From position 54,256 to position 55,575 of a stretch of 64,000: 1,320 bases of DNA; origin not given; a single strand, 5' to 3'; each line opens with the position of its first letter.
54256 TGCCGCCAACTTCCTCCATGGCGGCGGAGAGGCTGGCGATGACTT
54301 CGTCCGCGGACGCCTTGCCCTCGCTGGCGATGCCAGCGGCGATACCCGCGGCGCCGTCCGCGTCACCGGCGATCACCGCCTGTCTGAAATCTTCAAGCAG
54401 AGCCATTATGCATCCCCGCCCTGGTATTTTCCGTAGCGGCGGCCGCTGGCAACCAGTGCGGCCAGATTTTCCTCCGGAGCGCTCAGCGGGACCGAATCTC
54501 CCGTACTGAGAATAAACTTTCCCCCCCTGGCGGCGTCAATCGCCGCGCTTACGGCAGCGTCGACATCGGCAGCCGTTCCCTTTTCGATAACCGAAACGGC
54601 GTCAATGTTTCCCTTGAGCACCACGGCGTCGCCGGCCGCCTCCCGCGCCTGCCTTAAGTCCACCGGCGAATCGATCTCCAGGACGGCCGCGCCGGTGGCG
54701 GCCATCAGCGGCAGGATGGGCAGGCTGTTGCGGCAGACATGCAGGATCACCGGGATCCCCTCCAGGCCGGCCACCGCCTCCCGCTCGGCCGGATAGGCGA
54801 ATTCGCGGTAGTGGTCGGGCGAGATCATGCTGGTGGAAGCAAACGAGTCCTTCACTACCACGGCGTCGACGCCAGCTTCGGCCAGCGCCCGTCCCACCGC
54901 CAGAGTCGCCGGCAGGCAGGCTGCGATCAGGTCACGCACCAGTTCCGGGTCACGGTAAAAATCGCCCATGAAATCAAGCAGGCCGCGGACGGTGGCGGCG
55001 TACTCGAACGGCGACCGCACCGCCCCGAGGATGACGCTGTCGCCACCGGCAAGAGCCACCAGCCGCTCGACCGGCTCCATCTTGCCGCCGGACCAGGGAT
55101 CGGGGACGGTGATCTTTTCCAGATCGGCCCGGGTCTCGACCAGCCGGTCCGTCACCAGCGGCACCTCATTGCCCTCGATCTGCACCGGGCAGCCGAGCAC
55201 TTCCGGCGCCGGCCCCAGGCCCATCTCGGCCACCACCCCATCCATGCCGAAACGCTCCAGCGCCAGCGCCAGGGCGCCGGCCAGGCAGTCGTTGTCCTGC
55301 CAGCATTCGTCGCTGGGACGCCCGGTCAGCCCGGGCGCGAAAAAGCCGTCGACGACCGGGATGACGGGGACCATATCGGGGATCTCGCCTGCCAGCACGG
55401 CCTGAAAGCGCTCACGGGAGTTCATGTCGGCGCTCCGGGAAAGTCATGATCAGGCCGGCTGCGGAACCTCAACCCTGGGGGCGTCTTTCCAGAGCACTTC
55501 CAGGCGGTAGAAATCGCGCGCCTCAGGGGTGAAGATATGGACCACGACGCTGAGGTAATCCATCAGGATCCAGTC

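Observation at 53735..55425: Corrinoid protein + MtaA-type methyltransferase pair without a substrate-specific MT1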

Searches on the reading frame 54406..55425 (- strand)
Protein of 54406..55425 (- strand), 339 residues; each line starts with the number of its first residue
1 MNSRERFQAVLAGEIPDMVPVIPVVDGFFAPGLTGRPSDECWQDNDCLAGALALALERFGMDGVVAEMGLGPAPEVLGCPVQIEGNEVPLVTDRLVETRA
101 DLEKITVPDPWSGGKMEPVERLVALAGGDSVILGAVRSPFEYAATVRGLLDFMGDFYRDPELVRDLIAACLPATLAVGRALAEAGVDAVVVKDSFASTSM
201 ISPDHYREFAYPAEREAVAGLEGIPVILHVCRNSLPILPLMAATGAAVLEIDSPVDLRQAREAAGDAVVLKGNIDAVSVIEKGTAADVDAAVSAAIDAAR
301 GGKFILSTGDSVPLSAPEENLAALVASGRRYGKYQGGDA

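Call 3: search_protein_families(library=pfam, proteins=[window:54406-55425:-], max_evalue=0.01)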
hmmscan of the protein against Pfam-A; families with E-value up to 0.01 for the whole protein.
window:54406-55425:- (339 aa): 1 family
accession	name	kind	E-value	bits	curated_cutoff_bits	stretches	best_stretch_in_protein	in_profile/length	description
PF01208.23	URO-D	-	4.9e-55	187.4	23.9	1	3-330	2-345/346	Uroporphyrinogen decarboxylase (URO-D)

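Call 7: search_protein_families(library=ncbifam, proteins=[window:54406-55425:-], max_evalue=0.001)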
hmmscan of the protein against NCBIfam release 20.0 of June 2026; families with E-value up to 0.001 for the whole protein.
window:54406-55425:- (339 aa): 5 families
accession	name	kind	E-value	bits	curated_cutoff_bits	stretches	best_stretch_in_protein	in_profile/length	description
TIGR01463.1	mtaA_cmuA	subfamily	5.8e-44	150.7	235.4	1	2-327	4-334/340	MtaA/CmuA family methyltransferase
NF004889.0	PRK06252.1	subfamily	1.4e-36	126.2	244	1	1-330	4-335/340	methylcobalamin:coenzyme M methyltransferase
NF040654.1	MtaA_Meth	equivalog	7.4e-34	117.2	400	1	1-331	1-335/337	methylcobamide:CoM methyltransferase MtaA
NF041608.1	methylcob_mtaseMtbA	equivalog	3.6e-26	92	600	1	5-330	8-336/339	methylcobamide:CoM methyltransferase MtbA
TIGR01464.1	hemE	equivalog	4.5e-17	62.1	302.95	1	43-326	44-334/338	uroporphyrinogen decarboxylase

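Call 8: search_solved_structures(query=window:54406-55425:-, max_evalue=0.001, show_alignments=2)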
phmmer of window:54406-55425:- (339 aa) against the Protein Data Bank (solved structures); distinct sequences matched with E-value up to 0.001: 19.
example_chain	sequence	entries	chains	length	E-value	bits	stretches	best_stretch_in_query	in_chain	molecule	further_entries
4ay7_A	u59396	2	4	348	1e-22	83.9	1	4-328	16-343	METHYLCOBALAMIN: COENZYME M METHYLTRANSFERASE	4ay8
1j93_A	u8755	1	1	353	3.7e-14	55.8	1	59-331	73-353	UROPORPHYRINOGEN DECARBOXYLASE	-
3cyv_A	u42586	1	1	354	8.4e-12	48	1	55-330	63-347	Uroporphyrinogen decarboxylase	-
4wsh_A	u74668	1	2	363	9.8e-11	44.5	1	56-306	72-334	Uroporphyrinogen decarboxylase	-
4exq_A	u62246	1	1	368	3.2e-10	42.8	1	55-332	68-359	Uroporphyrinogen decarboxylase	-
4zr8_A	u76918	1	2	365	6.4e-10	41.9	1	55-300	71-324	Uroporphyrinogen decarboxylase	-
6w2o_A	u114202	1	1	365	7.9e-09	38.3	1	55-298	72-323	Uroporphyrinogen decarboxylase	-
1r3s_A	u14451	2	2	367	1e-05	28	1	54-325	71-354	Uroporphyrinogen Decarboxylase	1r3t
2q6z_A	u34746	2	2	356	4.4e-05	25.9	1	54-325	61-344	Uroporphyrinogen decarboxylase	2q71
3gw3_A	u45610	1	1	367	4.7e-05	25.9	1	55-325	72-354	Uroporphyrinogen decarboxylase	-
1r3r_A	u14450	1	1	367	6.1e-05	25.5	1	55-325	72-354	Uroporphyrinogen Decarboxylase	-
3gvv_A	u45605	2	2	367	7e-05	25.3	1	55-325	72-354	Uroporphyrinogen decarboxylase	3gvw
1r3q_A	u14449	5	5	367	9e-05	24.9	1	55-325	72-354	Uroporphyrinogen Decarboxylase | PROTEIN (UROPORPHYRINOGEN DECARBOXYLASE)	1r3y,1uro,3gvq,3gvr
1r3w_A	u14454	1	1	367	0.00011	24.7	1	55-325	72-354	Uroporphyrinogen Decarboxylase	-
3gw0_A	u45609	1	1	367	0.00011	24.6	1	55-325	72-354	Uroporphyrinogen decarboxylase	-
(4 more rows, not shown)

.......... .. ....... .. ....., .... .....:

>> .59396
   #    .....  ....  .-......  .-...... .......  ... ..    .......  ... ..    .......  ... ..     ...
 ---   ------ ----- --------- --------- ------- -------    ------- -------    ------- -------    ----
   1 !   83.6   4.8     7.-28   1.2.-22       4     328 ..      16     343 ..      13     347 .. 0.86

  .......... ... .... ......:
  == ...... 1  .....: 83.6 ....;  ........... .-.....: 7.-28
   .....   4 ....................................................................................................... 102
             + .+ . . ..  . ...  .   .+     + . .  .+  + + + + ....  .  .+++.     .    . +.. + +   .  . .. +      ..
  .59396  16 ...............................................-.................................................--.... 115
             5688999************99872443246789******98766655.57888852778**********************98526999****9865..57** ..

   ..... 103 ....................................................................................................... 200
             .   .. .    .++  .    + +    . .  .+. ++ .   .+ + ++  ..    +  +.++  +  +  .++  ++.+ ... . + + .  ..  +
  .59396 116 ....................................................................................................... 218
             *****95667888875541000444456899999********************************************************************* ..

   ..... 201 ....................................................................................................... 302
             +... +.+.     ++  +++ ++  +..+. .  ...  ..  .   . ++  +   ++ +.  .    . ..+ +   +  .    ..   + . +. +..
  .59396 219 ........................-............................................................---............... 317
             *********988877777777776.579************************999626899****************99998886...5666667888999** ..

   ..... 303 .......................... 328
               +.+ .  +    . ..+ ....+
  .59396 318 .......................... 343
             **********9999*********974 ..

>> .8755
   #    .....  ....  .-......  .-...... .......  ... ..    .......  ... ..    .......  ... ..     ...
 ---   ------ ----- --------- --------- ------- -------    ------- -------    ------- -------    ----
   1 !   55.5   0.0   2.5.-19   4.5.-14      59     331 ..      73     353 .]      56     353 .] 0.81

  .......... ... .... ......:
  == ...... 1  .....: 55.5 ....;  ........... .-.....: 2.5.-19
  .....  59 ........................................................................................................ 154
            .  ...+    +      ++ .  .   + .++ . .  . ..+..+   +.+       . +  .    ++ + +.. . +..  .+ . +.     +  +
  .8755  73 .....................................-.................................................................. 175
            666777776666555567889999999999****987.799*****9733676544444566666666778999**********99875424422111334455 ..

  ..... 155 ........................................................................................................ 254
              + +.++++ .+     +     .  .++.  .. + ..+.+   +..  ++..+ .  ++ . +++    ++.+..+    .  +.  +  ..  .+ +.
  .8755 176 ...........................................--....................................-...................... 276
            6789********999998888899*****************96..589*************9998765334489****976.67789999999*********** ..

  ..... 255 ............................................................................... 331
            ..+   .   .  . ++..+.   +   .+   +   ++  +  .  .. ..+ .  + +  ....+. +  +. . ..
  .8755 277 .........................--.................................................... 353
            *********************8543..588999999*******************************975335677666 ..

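Call 9: find_encoding_contigs(protein=window:54406-55425:-, flank=10000, max_places=6)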
Protein window:54406-55425:- (339 aa): 23 contigs read that carry it; 6 places shown.
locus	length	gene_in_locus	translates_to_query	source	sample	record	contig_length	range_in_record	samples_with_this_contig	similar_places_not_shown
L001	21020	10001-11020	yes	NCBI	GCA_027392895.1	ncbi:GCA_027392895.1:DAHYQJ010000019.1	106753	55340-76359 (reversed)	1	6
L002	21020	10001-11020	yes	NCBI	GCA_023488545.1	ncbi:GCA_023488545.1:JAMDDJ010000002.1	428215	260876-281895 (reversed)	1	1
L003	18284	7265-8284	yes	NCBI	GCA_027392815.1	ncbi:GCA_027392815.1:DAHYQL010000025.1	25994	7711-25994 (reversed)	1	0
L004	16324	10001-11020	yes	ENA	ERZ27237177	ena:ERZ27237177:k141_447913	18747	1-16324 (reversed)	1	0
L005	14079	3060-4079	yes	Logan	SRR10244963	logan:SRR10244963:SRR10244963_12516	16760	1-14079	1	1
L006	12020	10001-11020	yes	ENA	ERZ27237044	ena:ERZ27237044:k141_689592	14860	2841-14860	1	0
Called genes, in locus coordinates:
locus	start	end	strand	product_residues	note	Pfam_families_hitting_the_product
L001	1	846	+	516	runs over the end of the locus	PF02874:ATP-synt_ab_N, PF00006:ATP-synt_ab, PF00306:ATP-synt_ab_C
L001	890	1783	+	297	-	PF00231:ATP-synt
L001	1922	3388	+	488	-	PF02874:ATP-synt_ab_N, PF00006:ATP-synt_ab, PF22919:ATP-synt_VA_C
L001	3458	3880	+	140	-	PF02823:ATP-synt_DE_N, PF00401:ATP-synt_DE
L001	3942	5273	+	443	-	PF00275:EPSP_synthase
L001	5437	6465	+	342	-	PF00696:AA_kinase, PF01472:PUA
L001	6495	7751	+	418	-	PF00171:Aldedh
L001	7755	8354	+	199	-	PF01467:CTP_transf_like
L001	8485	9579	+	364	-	PF13399:LytR_C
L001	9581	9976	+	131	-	PF02410:RsfS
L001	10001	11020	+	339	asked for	PF01208:URO-D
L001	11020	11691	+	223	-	PF02607:B12-binding_2, PF02310:B12-binding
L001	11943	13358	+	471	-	PF02310:B12-binding, PF04055:Radical_SAM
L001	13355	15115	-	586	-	PF13231:PMT_2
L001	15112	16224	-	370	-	PF04055:Radical_SAM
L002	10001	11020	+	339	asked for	PF01208:URO-D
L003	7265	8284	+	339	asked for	PF01208:URO-D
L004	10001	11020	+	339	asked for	PF01208:URO-D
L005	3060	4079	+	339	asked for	PF01208:URO-D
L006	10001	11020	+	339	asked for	PF01208:URO-D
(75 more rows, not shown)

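Call 11: find_homologous_proteins(query=window:54406-55425:-, max_evalue=1e-20)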
Query window:54406-55425:- (339 aa): 73 proteins with E <= 1e-20 among 8000 candidates.
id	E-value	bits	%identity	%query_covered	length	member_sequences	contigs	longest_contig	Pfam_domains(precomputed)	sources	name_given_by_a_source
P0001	2.0e-210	716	97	100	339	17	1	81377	PF01208.24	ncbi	ncbi:MAG: uroporphyrinogen decarboxylase family protein [Thermoleophilia bacterium]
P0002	1.0e-177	608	83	99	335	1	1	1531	PF01208.24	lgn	-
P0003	3.1e-150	518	71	99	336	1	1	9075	PF01208.24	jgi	-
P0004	3.2e-150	518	71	99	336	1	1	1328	PF01208.24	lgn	-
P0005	1.8e-149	515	71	99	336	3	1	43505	PF01208.24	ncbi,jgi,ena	ncbi:MAG: uroporphyrinogen decarboxylase family protein [Thermoleophilia bacterium]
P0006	1.9e-149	515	72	99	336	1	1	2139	PF01208.24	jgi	jgi:MtaA/CmuA family methyltransferase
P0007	2.1e-149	515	72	99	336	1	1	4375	PF01208.24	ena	-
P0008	5.4e-149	514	69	99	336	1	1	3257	PF01208.24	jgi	jgi:MtaA/CmuA family methyltransferase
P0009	1.5e-148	512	69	99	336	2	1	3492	PF01208.24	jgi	jgi:MtaA/CmuA family methyltransferase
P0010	7.4e-148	510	70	99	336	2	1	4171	PF01208.24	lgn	-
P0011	9.1e-147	506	71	99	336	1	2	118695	PF01208.24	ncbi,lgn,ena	-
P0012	1.7e-146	506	71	99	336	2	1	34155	PF01208.24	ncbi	-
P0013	4.6e-146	504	68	99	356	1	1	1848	PF01208.24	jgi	jgi:uroporphyrinogen-III decarboxylase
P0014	1.0e-145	503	70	99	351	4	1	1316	PF01208.24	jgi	-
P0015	1.1e-145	503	69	99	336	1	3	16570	PF01208.24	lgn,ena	-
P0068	7.7e-105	369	51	99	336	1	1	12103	PF01208.24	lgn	-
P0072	2.7e-57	212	50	72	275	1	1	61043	PF01208.24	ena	-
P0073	6.5e-32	129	32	94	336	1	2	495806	PF01208.24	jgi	jgi:uroporphyrinogen decarboxylase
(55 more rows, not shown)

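Call 12: find_encoding_contigs(protein=P0068, flank=10000, max_places=2)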
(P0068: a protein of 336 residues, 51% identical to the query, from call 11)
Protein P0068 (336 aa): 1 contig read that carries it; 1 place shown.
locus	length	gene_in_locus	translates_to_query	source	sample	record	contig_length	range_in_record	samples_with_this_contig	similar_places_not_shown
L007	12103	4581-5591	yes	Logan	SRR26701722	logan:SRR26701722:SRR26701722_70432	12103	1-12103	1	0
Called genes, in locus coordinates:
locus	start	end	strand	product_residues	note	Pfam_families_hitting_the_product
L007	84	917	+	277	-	PF01522:Polysacc_deac_1, PF10096:DUF2334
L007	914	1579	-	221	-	PF01209:Ubie_methyltran (weak), PF13489:Methyltransf_23, PF05148:Methyltransf_8 (faint), PF05175:MTS (faint), PF13847:Methyltransf_31, PF08241:Methyltransf_11, PF08242:Methyltransf_12, PF13649:Methyltransf_25, +1 more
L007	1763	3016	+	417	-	PF01943:Polysacc_synt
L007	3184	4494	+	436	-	PF01507:PAPS_reduct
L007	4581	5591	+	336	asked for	PF01208:URO-D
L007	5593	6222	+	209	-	PF02607:B12-binding_2, PF02310:B12-binding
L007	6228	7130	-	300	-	-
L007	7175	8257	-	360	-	PF04055:Radical_SAM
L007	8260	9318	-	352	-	PF13506:Glyco_transf_21, PF00535:Glycos_transf_2, PF10111:Glyco_tranf_2_2, PF13641:Glyco_tranf_2_3, PF13632:Glyco_trans_2_3 (weak)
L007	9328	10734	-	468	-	PF02310:B12-binding, PF04055:Radical_SAM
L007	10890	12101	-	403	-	?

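Call 13: find_encoding_contigs(protein=P0072, flank=10000, max_places=2)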
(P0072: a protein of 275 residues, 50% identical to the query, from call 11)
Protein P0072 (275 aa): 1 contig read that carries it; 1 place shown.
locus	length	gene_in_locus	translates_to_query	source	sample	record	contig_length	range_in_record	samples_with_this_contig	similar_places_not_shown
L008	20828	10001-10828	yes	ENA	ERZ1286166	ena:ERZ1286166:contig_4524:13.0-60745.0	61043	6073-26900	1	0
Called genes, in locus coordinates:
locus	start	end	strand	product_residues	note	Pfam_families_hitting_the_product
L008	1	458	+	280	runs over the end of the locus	PF00006:ATP-synt_ab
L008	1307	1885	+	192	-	PF00231:ATP-synt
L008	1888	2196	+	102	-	PF02874:ATP-synt_ab_N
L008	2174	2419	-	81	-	-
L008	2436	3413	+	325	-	PF00006:ATP-synt_ab, PF22919:ATP-synt_VA_C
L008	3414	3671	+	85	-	PF02823:ATP-synt_DE_N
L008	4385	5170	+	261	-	PF00275:EPSP_synthase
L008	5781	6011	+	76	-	PF00696:AA_kinase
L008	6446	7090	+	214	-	PF00171:Aldedh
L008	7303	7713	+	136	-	-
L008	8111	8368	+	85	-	-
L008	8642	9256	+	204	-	-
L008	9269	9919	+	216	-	-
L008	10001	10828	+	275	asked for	PF01208:URO-D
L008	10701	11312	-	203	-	-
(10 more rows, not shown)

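Call 14: find_encoding_contigs(protein=P0073, flank=10000, max_places=2)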
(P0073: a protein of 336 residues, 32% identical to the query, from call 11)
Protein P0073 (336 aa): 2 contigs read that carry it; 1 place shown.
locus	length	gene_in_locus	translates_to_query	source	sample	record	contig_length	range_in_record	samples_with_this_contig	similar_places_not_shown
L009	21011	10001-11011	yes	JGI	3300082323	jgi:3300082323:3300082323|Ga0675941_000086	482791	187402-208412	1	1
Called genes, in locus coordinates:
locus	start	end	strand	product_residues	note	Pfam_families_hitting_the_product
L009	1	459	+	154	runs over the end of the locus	-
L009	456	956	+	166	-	-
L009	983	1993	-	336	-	PF00892:EamA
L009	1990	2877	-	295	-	PF00165:HTH_AraC, PF12833:HTH_18, PF01035:DNA_binding_1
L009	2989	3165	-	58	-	-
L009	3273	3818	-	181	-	-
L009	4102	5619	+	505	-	PF05362:Lon_C (weak), PF13541:ChlI, PF00158:Sigma54_activat (faint), PF01078:Mg_chelatase, PF07728:AAA_5, PF13335:Mg_chelatase_C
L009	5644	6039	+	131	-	-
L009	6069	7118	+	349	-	-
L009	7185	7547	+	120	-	-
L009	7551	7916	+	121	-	-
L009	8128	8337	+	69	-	-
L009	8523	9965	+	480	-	PF01408:GFO_IDH_MocA, PF02894:GFO_IDH_MocA_C, PF22725:GFO_IDH_MocA_C3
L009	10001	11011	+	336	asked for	PF01208:URO-D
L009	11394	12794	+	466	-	PF14312:FG-GAP_2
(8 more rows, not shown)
